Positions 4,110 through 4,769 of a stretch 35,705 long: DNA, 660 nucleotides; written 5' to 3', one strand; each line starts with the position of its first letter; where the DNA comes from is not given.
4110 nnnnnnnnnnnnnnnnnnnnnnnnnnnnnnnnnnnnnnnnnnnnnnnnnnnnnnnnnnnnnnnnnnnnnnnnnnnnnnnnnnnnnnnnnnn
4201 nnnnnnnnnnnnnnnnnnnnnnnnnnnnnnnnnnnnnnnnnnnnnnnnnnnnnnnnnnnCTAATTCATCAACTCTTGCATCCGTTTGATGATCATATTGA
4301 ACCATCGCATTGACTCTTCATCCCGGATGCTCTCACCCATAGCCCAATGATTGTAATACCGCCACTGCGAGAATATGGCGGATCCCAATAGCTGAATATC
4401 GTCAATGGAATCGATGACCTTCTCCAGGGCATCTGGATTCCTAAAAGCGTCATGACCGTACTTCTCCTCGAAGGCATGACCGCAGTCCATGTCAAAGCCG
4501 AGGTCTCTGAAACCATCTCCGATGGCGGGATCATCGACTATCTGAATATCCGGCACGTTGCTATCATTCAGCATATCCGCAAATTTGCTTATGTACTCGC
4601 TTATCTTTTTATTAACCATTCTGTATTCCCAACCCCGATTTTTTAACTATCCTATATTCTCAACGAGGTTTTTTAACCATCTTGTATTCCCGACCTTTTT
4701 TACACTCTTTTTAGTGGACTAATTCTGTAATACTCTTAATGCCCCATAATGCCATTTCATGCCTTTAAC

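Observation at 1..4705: Defence islet: hsdM + AP-endonuclease-like TIM-barrel + GmrSD-DUF4268 fusion + 119-aa orphan, possibly one uncharacterised three-gene module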

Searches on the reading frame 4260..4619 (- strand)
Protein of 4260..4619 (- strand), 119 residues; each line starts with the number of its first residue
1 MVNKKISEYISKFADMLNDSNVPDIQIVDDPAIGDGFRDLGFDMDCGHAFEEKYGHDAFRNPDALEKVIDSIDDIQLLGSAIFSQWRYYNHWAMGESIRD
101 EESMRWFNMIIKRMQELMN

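Call 7: search_protein_families(library=pfam, proteins=[window:4260-4619:-], max_evalue=1)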
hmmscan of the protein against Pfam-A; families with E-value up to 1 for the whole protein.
window:4260-4619:- (119 aa): 0 families

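Call 8: search_protein_families(library=padloc, proteins=[window:4260-4619:-], max_evalue=1)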
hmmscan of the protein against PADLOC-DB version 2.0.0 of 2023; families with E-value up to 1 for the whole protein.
window:4260-4619:- (119 aa): 0 families

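Call 9: search_protein_families(library=ncbifam, proteins=[window:4260-4619:-], max_evalue=1)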
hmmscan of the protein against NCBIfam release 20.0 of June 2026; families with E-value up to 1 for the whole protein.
window:4260-4619:- (119 aa): 0 families

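Call 10: search_protein_families(library=phrogs, proteins=[window:4260-4619:-], max_evalue=1)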
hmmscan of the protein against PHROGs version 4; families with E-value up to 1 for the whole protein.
window:4260-4619:- (119 aa): 0 families

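Call 13: find_homologous_proteins(query=window:4260-4619:-, max_evalue=0.001)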
Query window:4260-4619:- (119 aa): 13 proteins with E <= 0.001 among 13 candidates.
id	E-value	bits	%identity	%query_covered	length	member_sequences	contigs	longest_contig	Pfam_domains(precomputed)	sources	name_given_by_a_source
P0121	2.7e-72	258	97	99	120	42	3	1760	-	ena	-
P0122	2.9e-53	197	73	99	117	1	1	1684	-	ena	-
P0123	3.0e-45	171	85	76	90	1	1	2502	-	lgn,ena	-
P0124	2.9e-36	142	87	63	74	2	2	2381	-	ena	-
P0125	1.5e-29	121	75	63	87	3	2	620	-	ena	-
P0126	6.1e-29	119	85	52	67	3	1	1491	-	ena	-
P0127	5.2e-24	103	46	94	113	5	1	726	-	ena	-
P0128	1.1e-23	102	46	98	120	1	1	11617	-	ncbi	-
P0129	1.3e-23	101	66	59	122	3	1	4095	-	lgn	-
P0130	8.4e-22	95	47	98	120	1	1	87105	-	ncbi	-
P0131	1.5e-17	82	36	92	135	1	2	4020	-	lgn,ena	-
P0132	1.8e-15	75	48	67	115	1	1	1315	-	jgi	-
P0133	2.6e-13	68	44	68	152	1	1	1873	-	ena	-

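Call 33: find_encoding_contigs(protein=P0130, flank=8000, max_places=3)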
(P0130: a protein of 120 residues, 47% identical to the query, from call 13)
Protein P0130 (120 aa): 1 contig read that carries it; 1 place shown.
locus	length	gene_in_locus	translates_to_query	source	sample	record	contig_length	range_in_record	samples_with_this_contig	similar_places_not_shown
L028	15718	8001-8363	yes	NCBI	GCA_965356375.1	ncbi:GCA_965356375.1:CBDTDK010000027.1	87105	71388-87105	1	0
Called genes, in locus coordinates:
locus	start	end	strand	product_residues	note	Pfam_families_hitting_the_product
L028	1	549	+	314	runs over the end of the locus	PF13541:ChlI, PF01078:Mg_chelatase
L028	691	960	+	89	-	PF08845:SymE_toxin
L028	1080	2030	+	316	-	-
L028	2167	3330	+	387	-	PF01381:HTH_3, PF00145:DNA_methylase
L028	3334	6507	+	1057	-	PF07728:AAA_5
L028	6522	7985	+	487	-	PF09563:RE_LlaJI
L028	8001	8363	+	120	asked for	-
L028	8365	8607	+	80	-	-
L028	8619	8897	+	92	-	-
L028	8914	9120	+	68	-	-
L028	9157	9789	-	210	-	PF06114:Peptidase_M78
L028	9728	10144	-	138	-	PF12844:HTH_19, PF13560:HTH_31, PF01381:HTH_3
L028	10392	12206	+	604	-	-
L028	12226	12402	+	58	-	-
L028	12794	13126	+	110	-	PF08220:HTH_DeoR (weak), PF08279:HTH_11 (weak)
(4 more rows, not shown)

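Call 34: find_encoding_contigs(protein=P0128, flank=8000, max_places=3)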
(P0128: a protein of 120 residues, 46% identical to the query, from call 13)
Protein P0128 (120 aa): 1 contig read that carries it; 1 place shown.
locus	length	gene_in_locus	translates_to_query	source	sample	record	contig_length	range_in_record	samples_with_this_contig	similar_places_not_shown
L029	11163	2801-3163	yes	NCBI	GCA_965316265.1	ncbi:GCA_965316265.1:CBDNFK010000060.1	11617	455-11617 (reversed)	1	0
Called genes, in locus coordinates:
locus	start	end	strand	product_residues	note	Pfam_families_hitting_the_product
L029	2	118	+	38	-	?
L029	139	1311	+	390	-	PF07728:AAA_5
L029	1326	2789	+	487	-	PF09563:RE_LlaJI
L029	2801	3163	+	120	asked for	-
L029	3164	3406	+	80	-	-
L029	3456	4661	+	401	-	-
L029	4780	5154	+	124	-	-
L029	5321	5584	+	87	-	PF20648:DUF6809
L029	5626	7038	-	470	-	PF06114:Peptidase_M78, PF17032:Zn_ribbon_15 (faint), PF12773:DZR (faint), PF13240:Zn_Ribbon_1 (faint)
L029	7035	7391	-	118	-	PF13560:HTH_31, PF12844:HTH_19, PF01381:HTH_3, PF13413:HTH_25 (faint), PF13443:HTH_26 (weak)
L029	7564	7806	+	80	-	-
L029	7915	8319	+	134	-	PF24963:DUF7768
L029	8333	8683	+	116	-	-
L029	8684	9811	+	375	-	PF10926:DUF2800, PF12705:PDDEXK_1 (weak)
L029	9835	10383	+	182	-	PF10991:Enc34_ssDNA-bd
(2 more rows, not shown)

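Call 35: find_encoding_contigs(protein=P0131, flank=8000, max_places=3)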
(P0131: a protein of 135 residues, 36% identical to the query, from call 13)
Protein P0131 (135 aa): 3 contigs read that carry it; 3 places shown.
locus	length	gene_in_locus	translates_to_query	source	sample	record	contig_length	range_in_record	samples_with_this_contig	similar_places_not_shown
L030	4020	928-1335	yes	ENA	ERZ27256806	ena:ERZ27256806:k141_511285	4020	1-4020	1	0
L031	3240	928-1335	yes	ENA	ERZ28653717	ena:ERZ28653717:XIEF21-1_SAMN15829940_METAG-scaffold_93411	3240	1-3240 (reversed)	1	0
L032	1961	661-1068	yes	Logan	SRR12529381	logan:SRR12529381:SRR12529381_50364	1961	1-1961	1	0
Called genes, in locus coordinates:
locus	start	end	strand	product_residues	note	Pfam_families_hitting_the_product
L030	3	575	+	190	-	?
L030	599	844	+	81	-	-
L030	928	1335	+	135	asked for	-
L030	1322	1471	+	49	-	-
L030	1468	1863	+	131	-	-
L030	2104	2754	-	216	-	-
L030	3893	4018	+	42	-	?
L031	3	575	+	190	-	?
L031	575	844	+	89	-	-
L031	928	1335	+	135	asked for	-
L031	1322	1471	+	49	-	-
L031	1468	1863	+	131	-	-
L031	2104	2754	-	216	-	-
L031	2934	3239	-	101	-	?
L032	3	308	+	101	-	?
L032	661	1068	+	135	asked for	-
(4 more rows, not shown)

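Call 59: find_encoding_contigs(protein=P0121, flank=5000, max_places=5)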
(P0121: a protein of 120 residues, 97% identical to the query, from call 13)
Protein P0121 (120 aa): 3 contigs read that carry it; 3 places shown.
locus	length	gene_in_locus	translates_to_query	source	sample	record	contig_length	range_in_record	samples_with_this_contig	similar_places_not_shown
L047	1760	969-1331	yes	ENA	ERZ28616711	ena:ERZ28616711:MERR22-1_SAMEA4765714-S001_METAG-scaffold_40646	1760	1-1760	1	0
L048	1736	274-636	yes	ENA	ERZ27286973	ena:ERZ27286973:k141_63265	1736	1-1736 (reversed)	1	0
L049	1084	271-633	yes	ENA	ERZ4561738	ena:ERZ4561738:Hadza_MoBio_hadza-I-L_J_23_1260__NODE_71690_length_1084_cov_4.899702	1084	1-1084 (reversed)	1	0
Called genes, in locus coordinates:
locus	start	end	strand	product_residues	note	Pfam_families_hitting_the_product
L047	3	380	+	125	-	?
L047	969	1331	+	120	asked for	-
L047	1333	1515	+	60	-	-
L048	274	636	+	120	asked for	-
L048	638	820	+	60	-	-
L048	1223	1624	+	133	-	PF20310:HTH_Tnp_2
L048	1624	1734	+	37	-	?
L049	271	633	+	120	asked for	-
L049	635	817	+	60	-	-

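Call 63: predict_structure(alignment_id=A3)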
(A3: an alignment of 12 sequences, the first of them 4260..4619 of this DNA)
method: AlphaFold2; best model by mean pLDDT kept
length: 119 residues; sequences in the alignment: 12
mean_pLDDT: 93.9   pTM: 0.87
mean pLDDT of the five models: 93.9, 93.6, 93.0, 92.9, 93.0
residues with pLDDT >= 90: 104; 70-90: 14; 50-70: 1; < 50: 0
segments of 3 or more residues with pLDDT < 50: none
pLDDT, mean of each block of 10 residues (from residue 1): 90 96 95 96 92 90 96 96 95 90 97 95
secondary structure, 60 per line:
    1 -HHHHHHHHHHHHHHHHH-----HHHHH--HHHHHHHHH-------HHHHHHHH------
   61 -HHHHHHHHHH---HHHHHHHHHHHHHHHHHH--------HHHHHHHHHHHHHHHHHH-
elements in order: H2-18 H24-28 H31-39 H47-54 H62-71 H75-92 H101-118
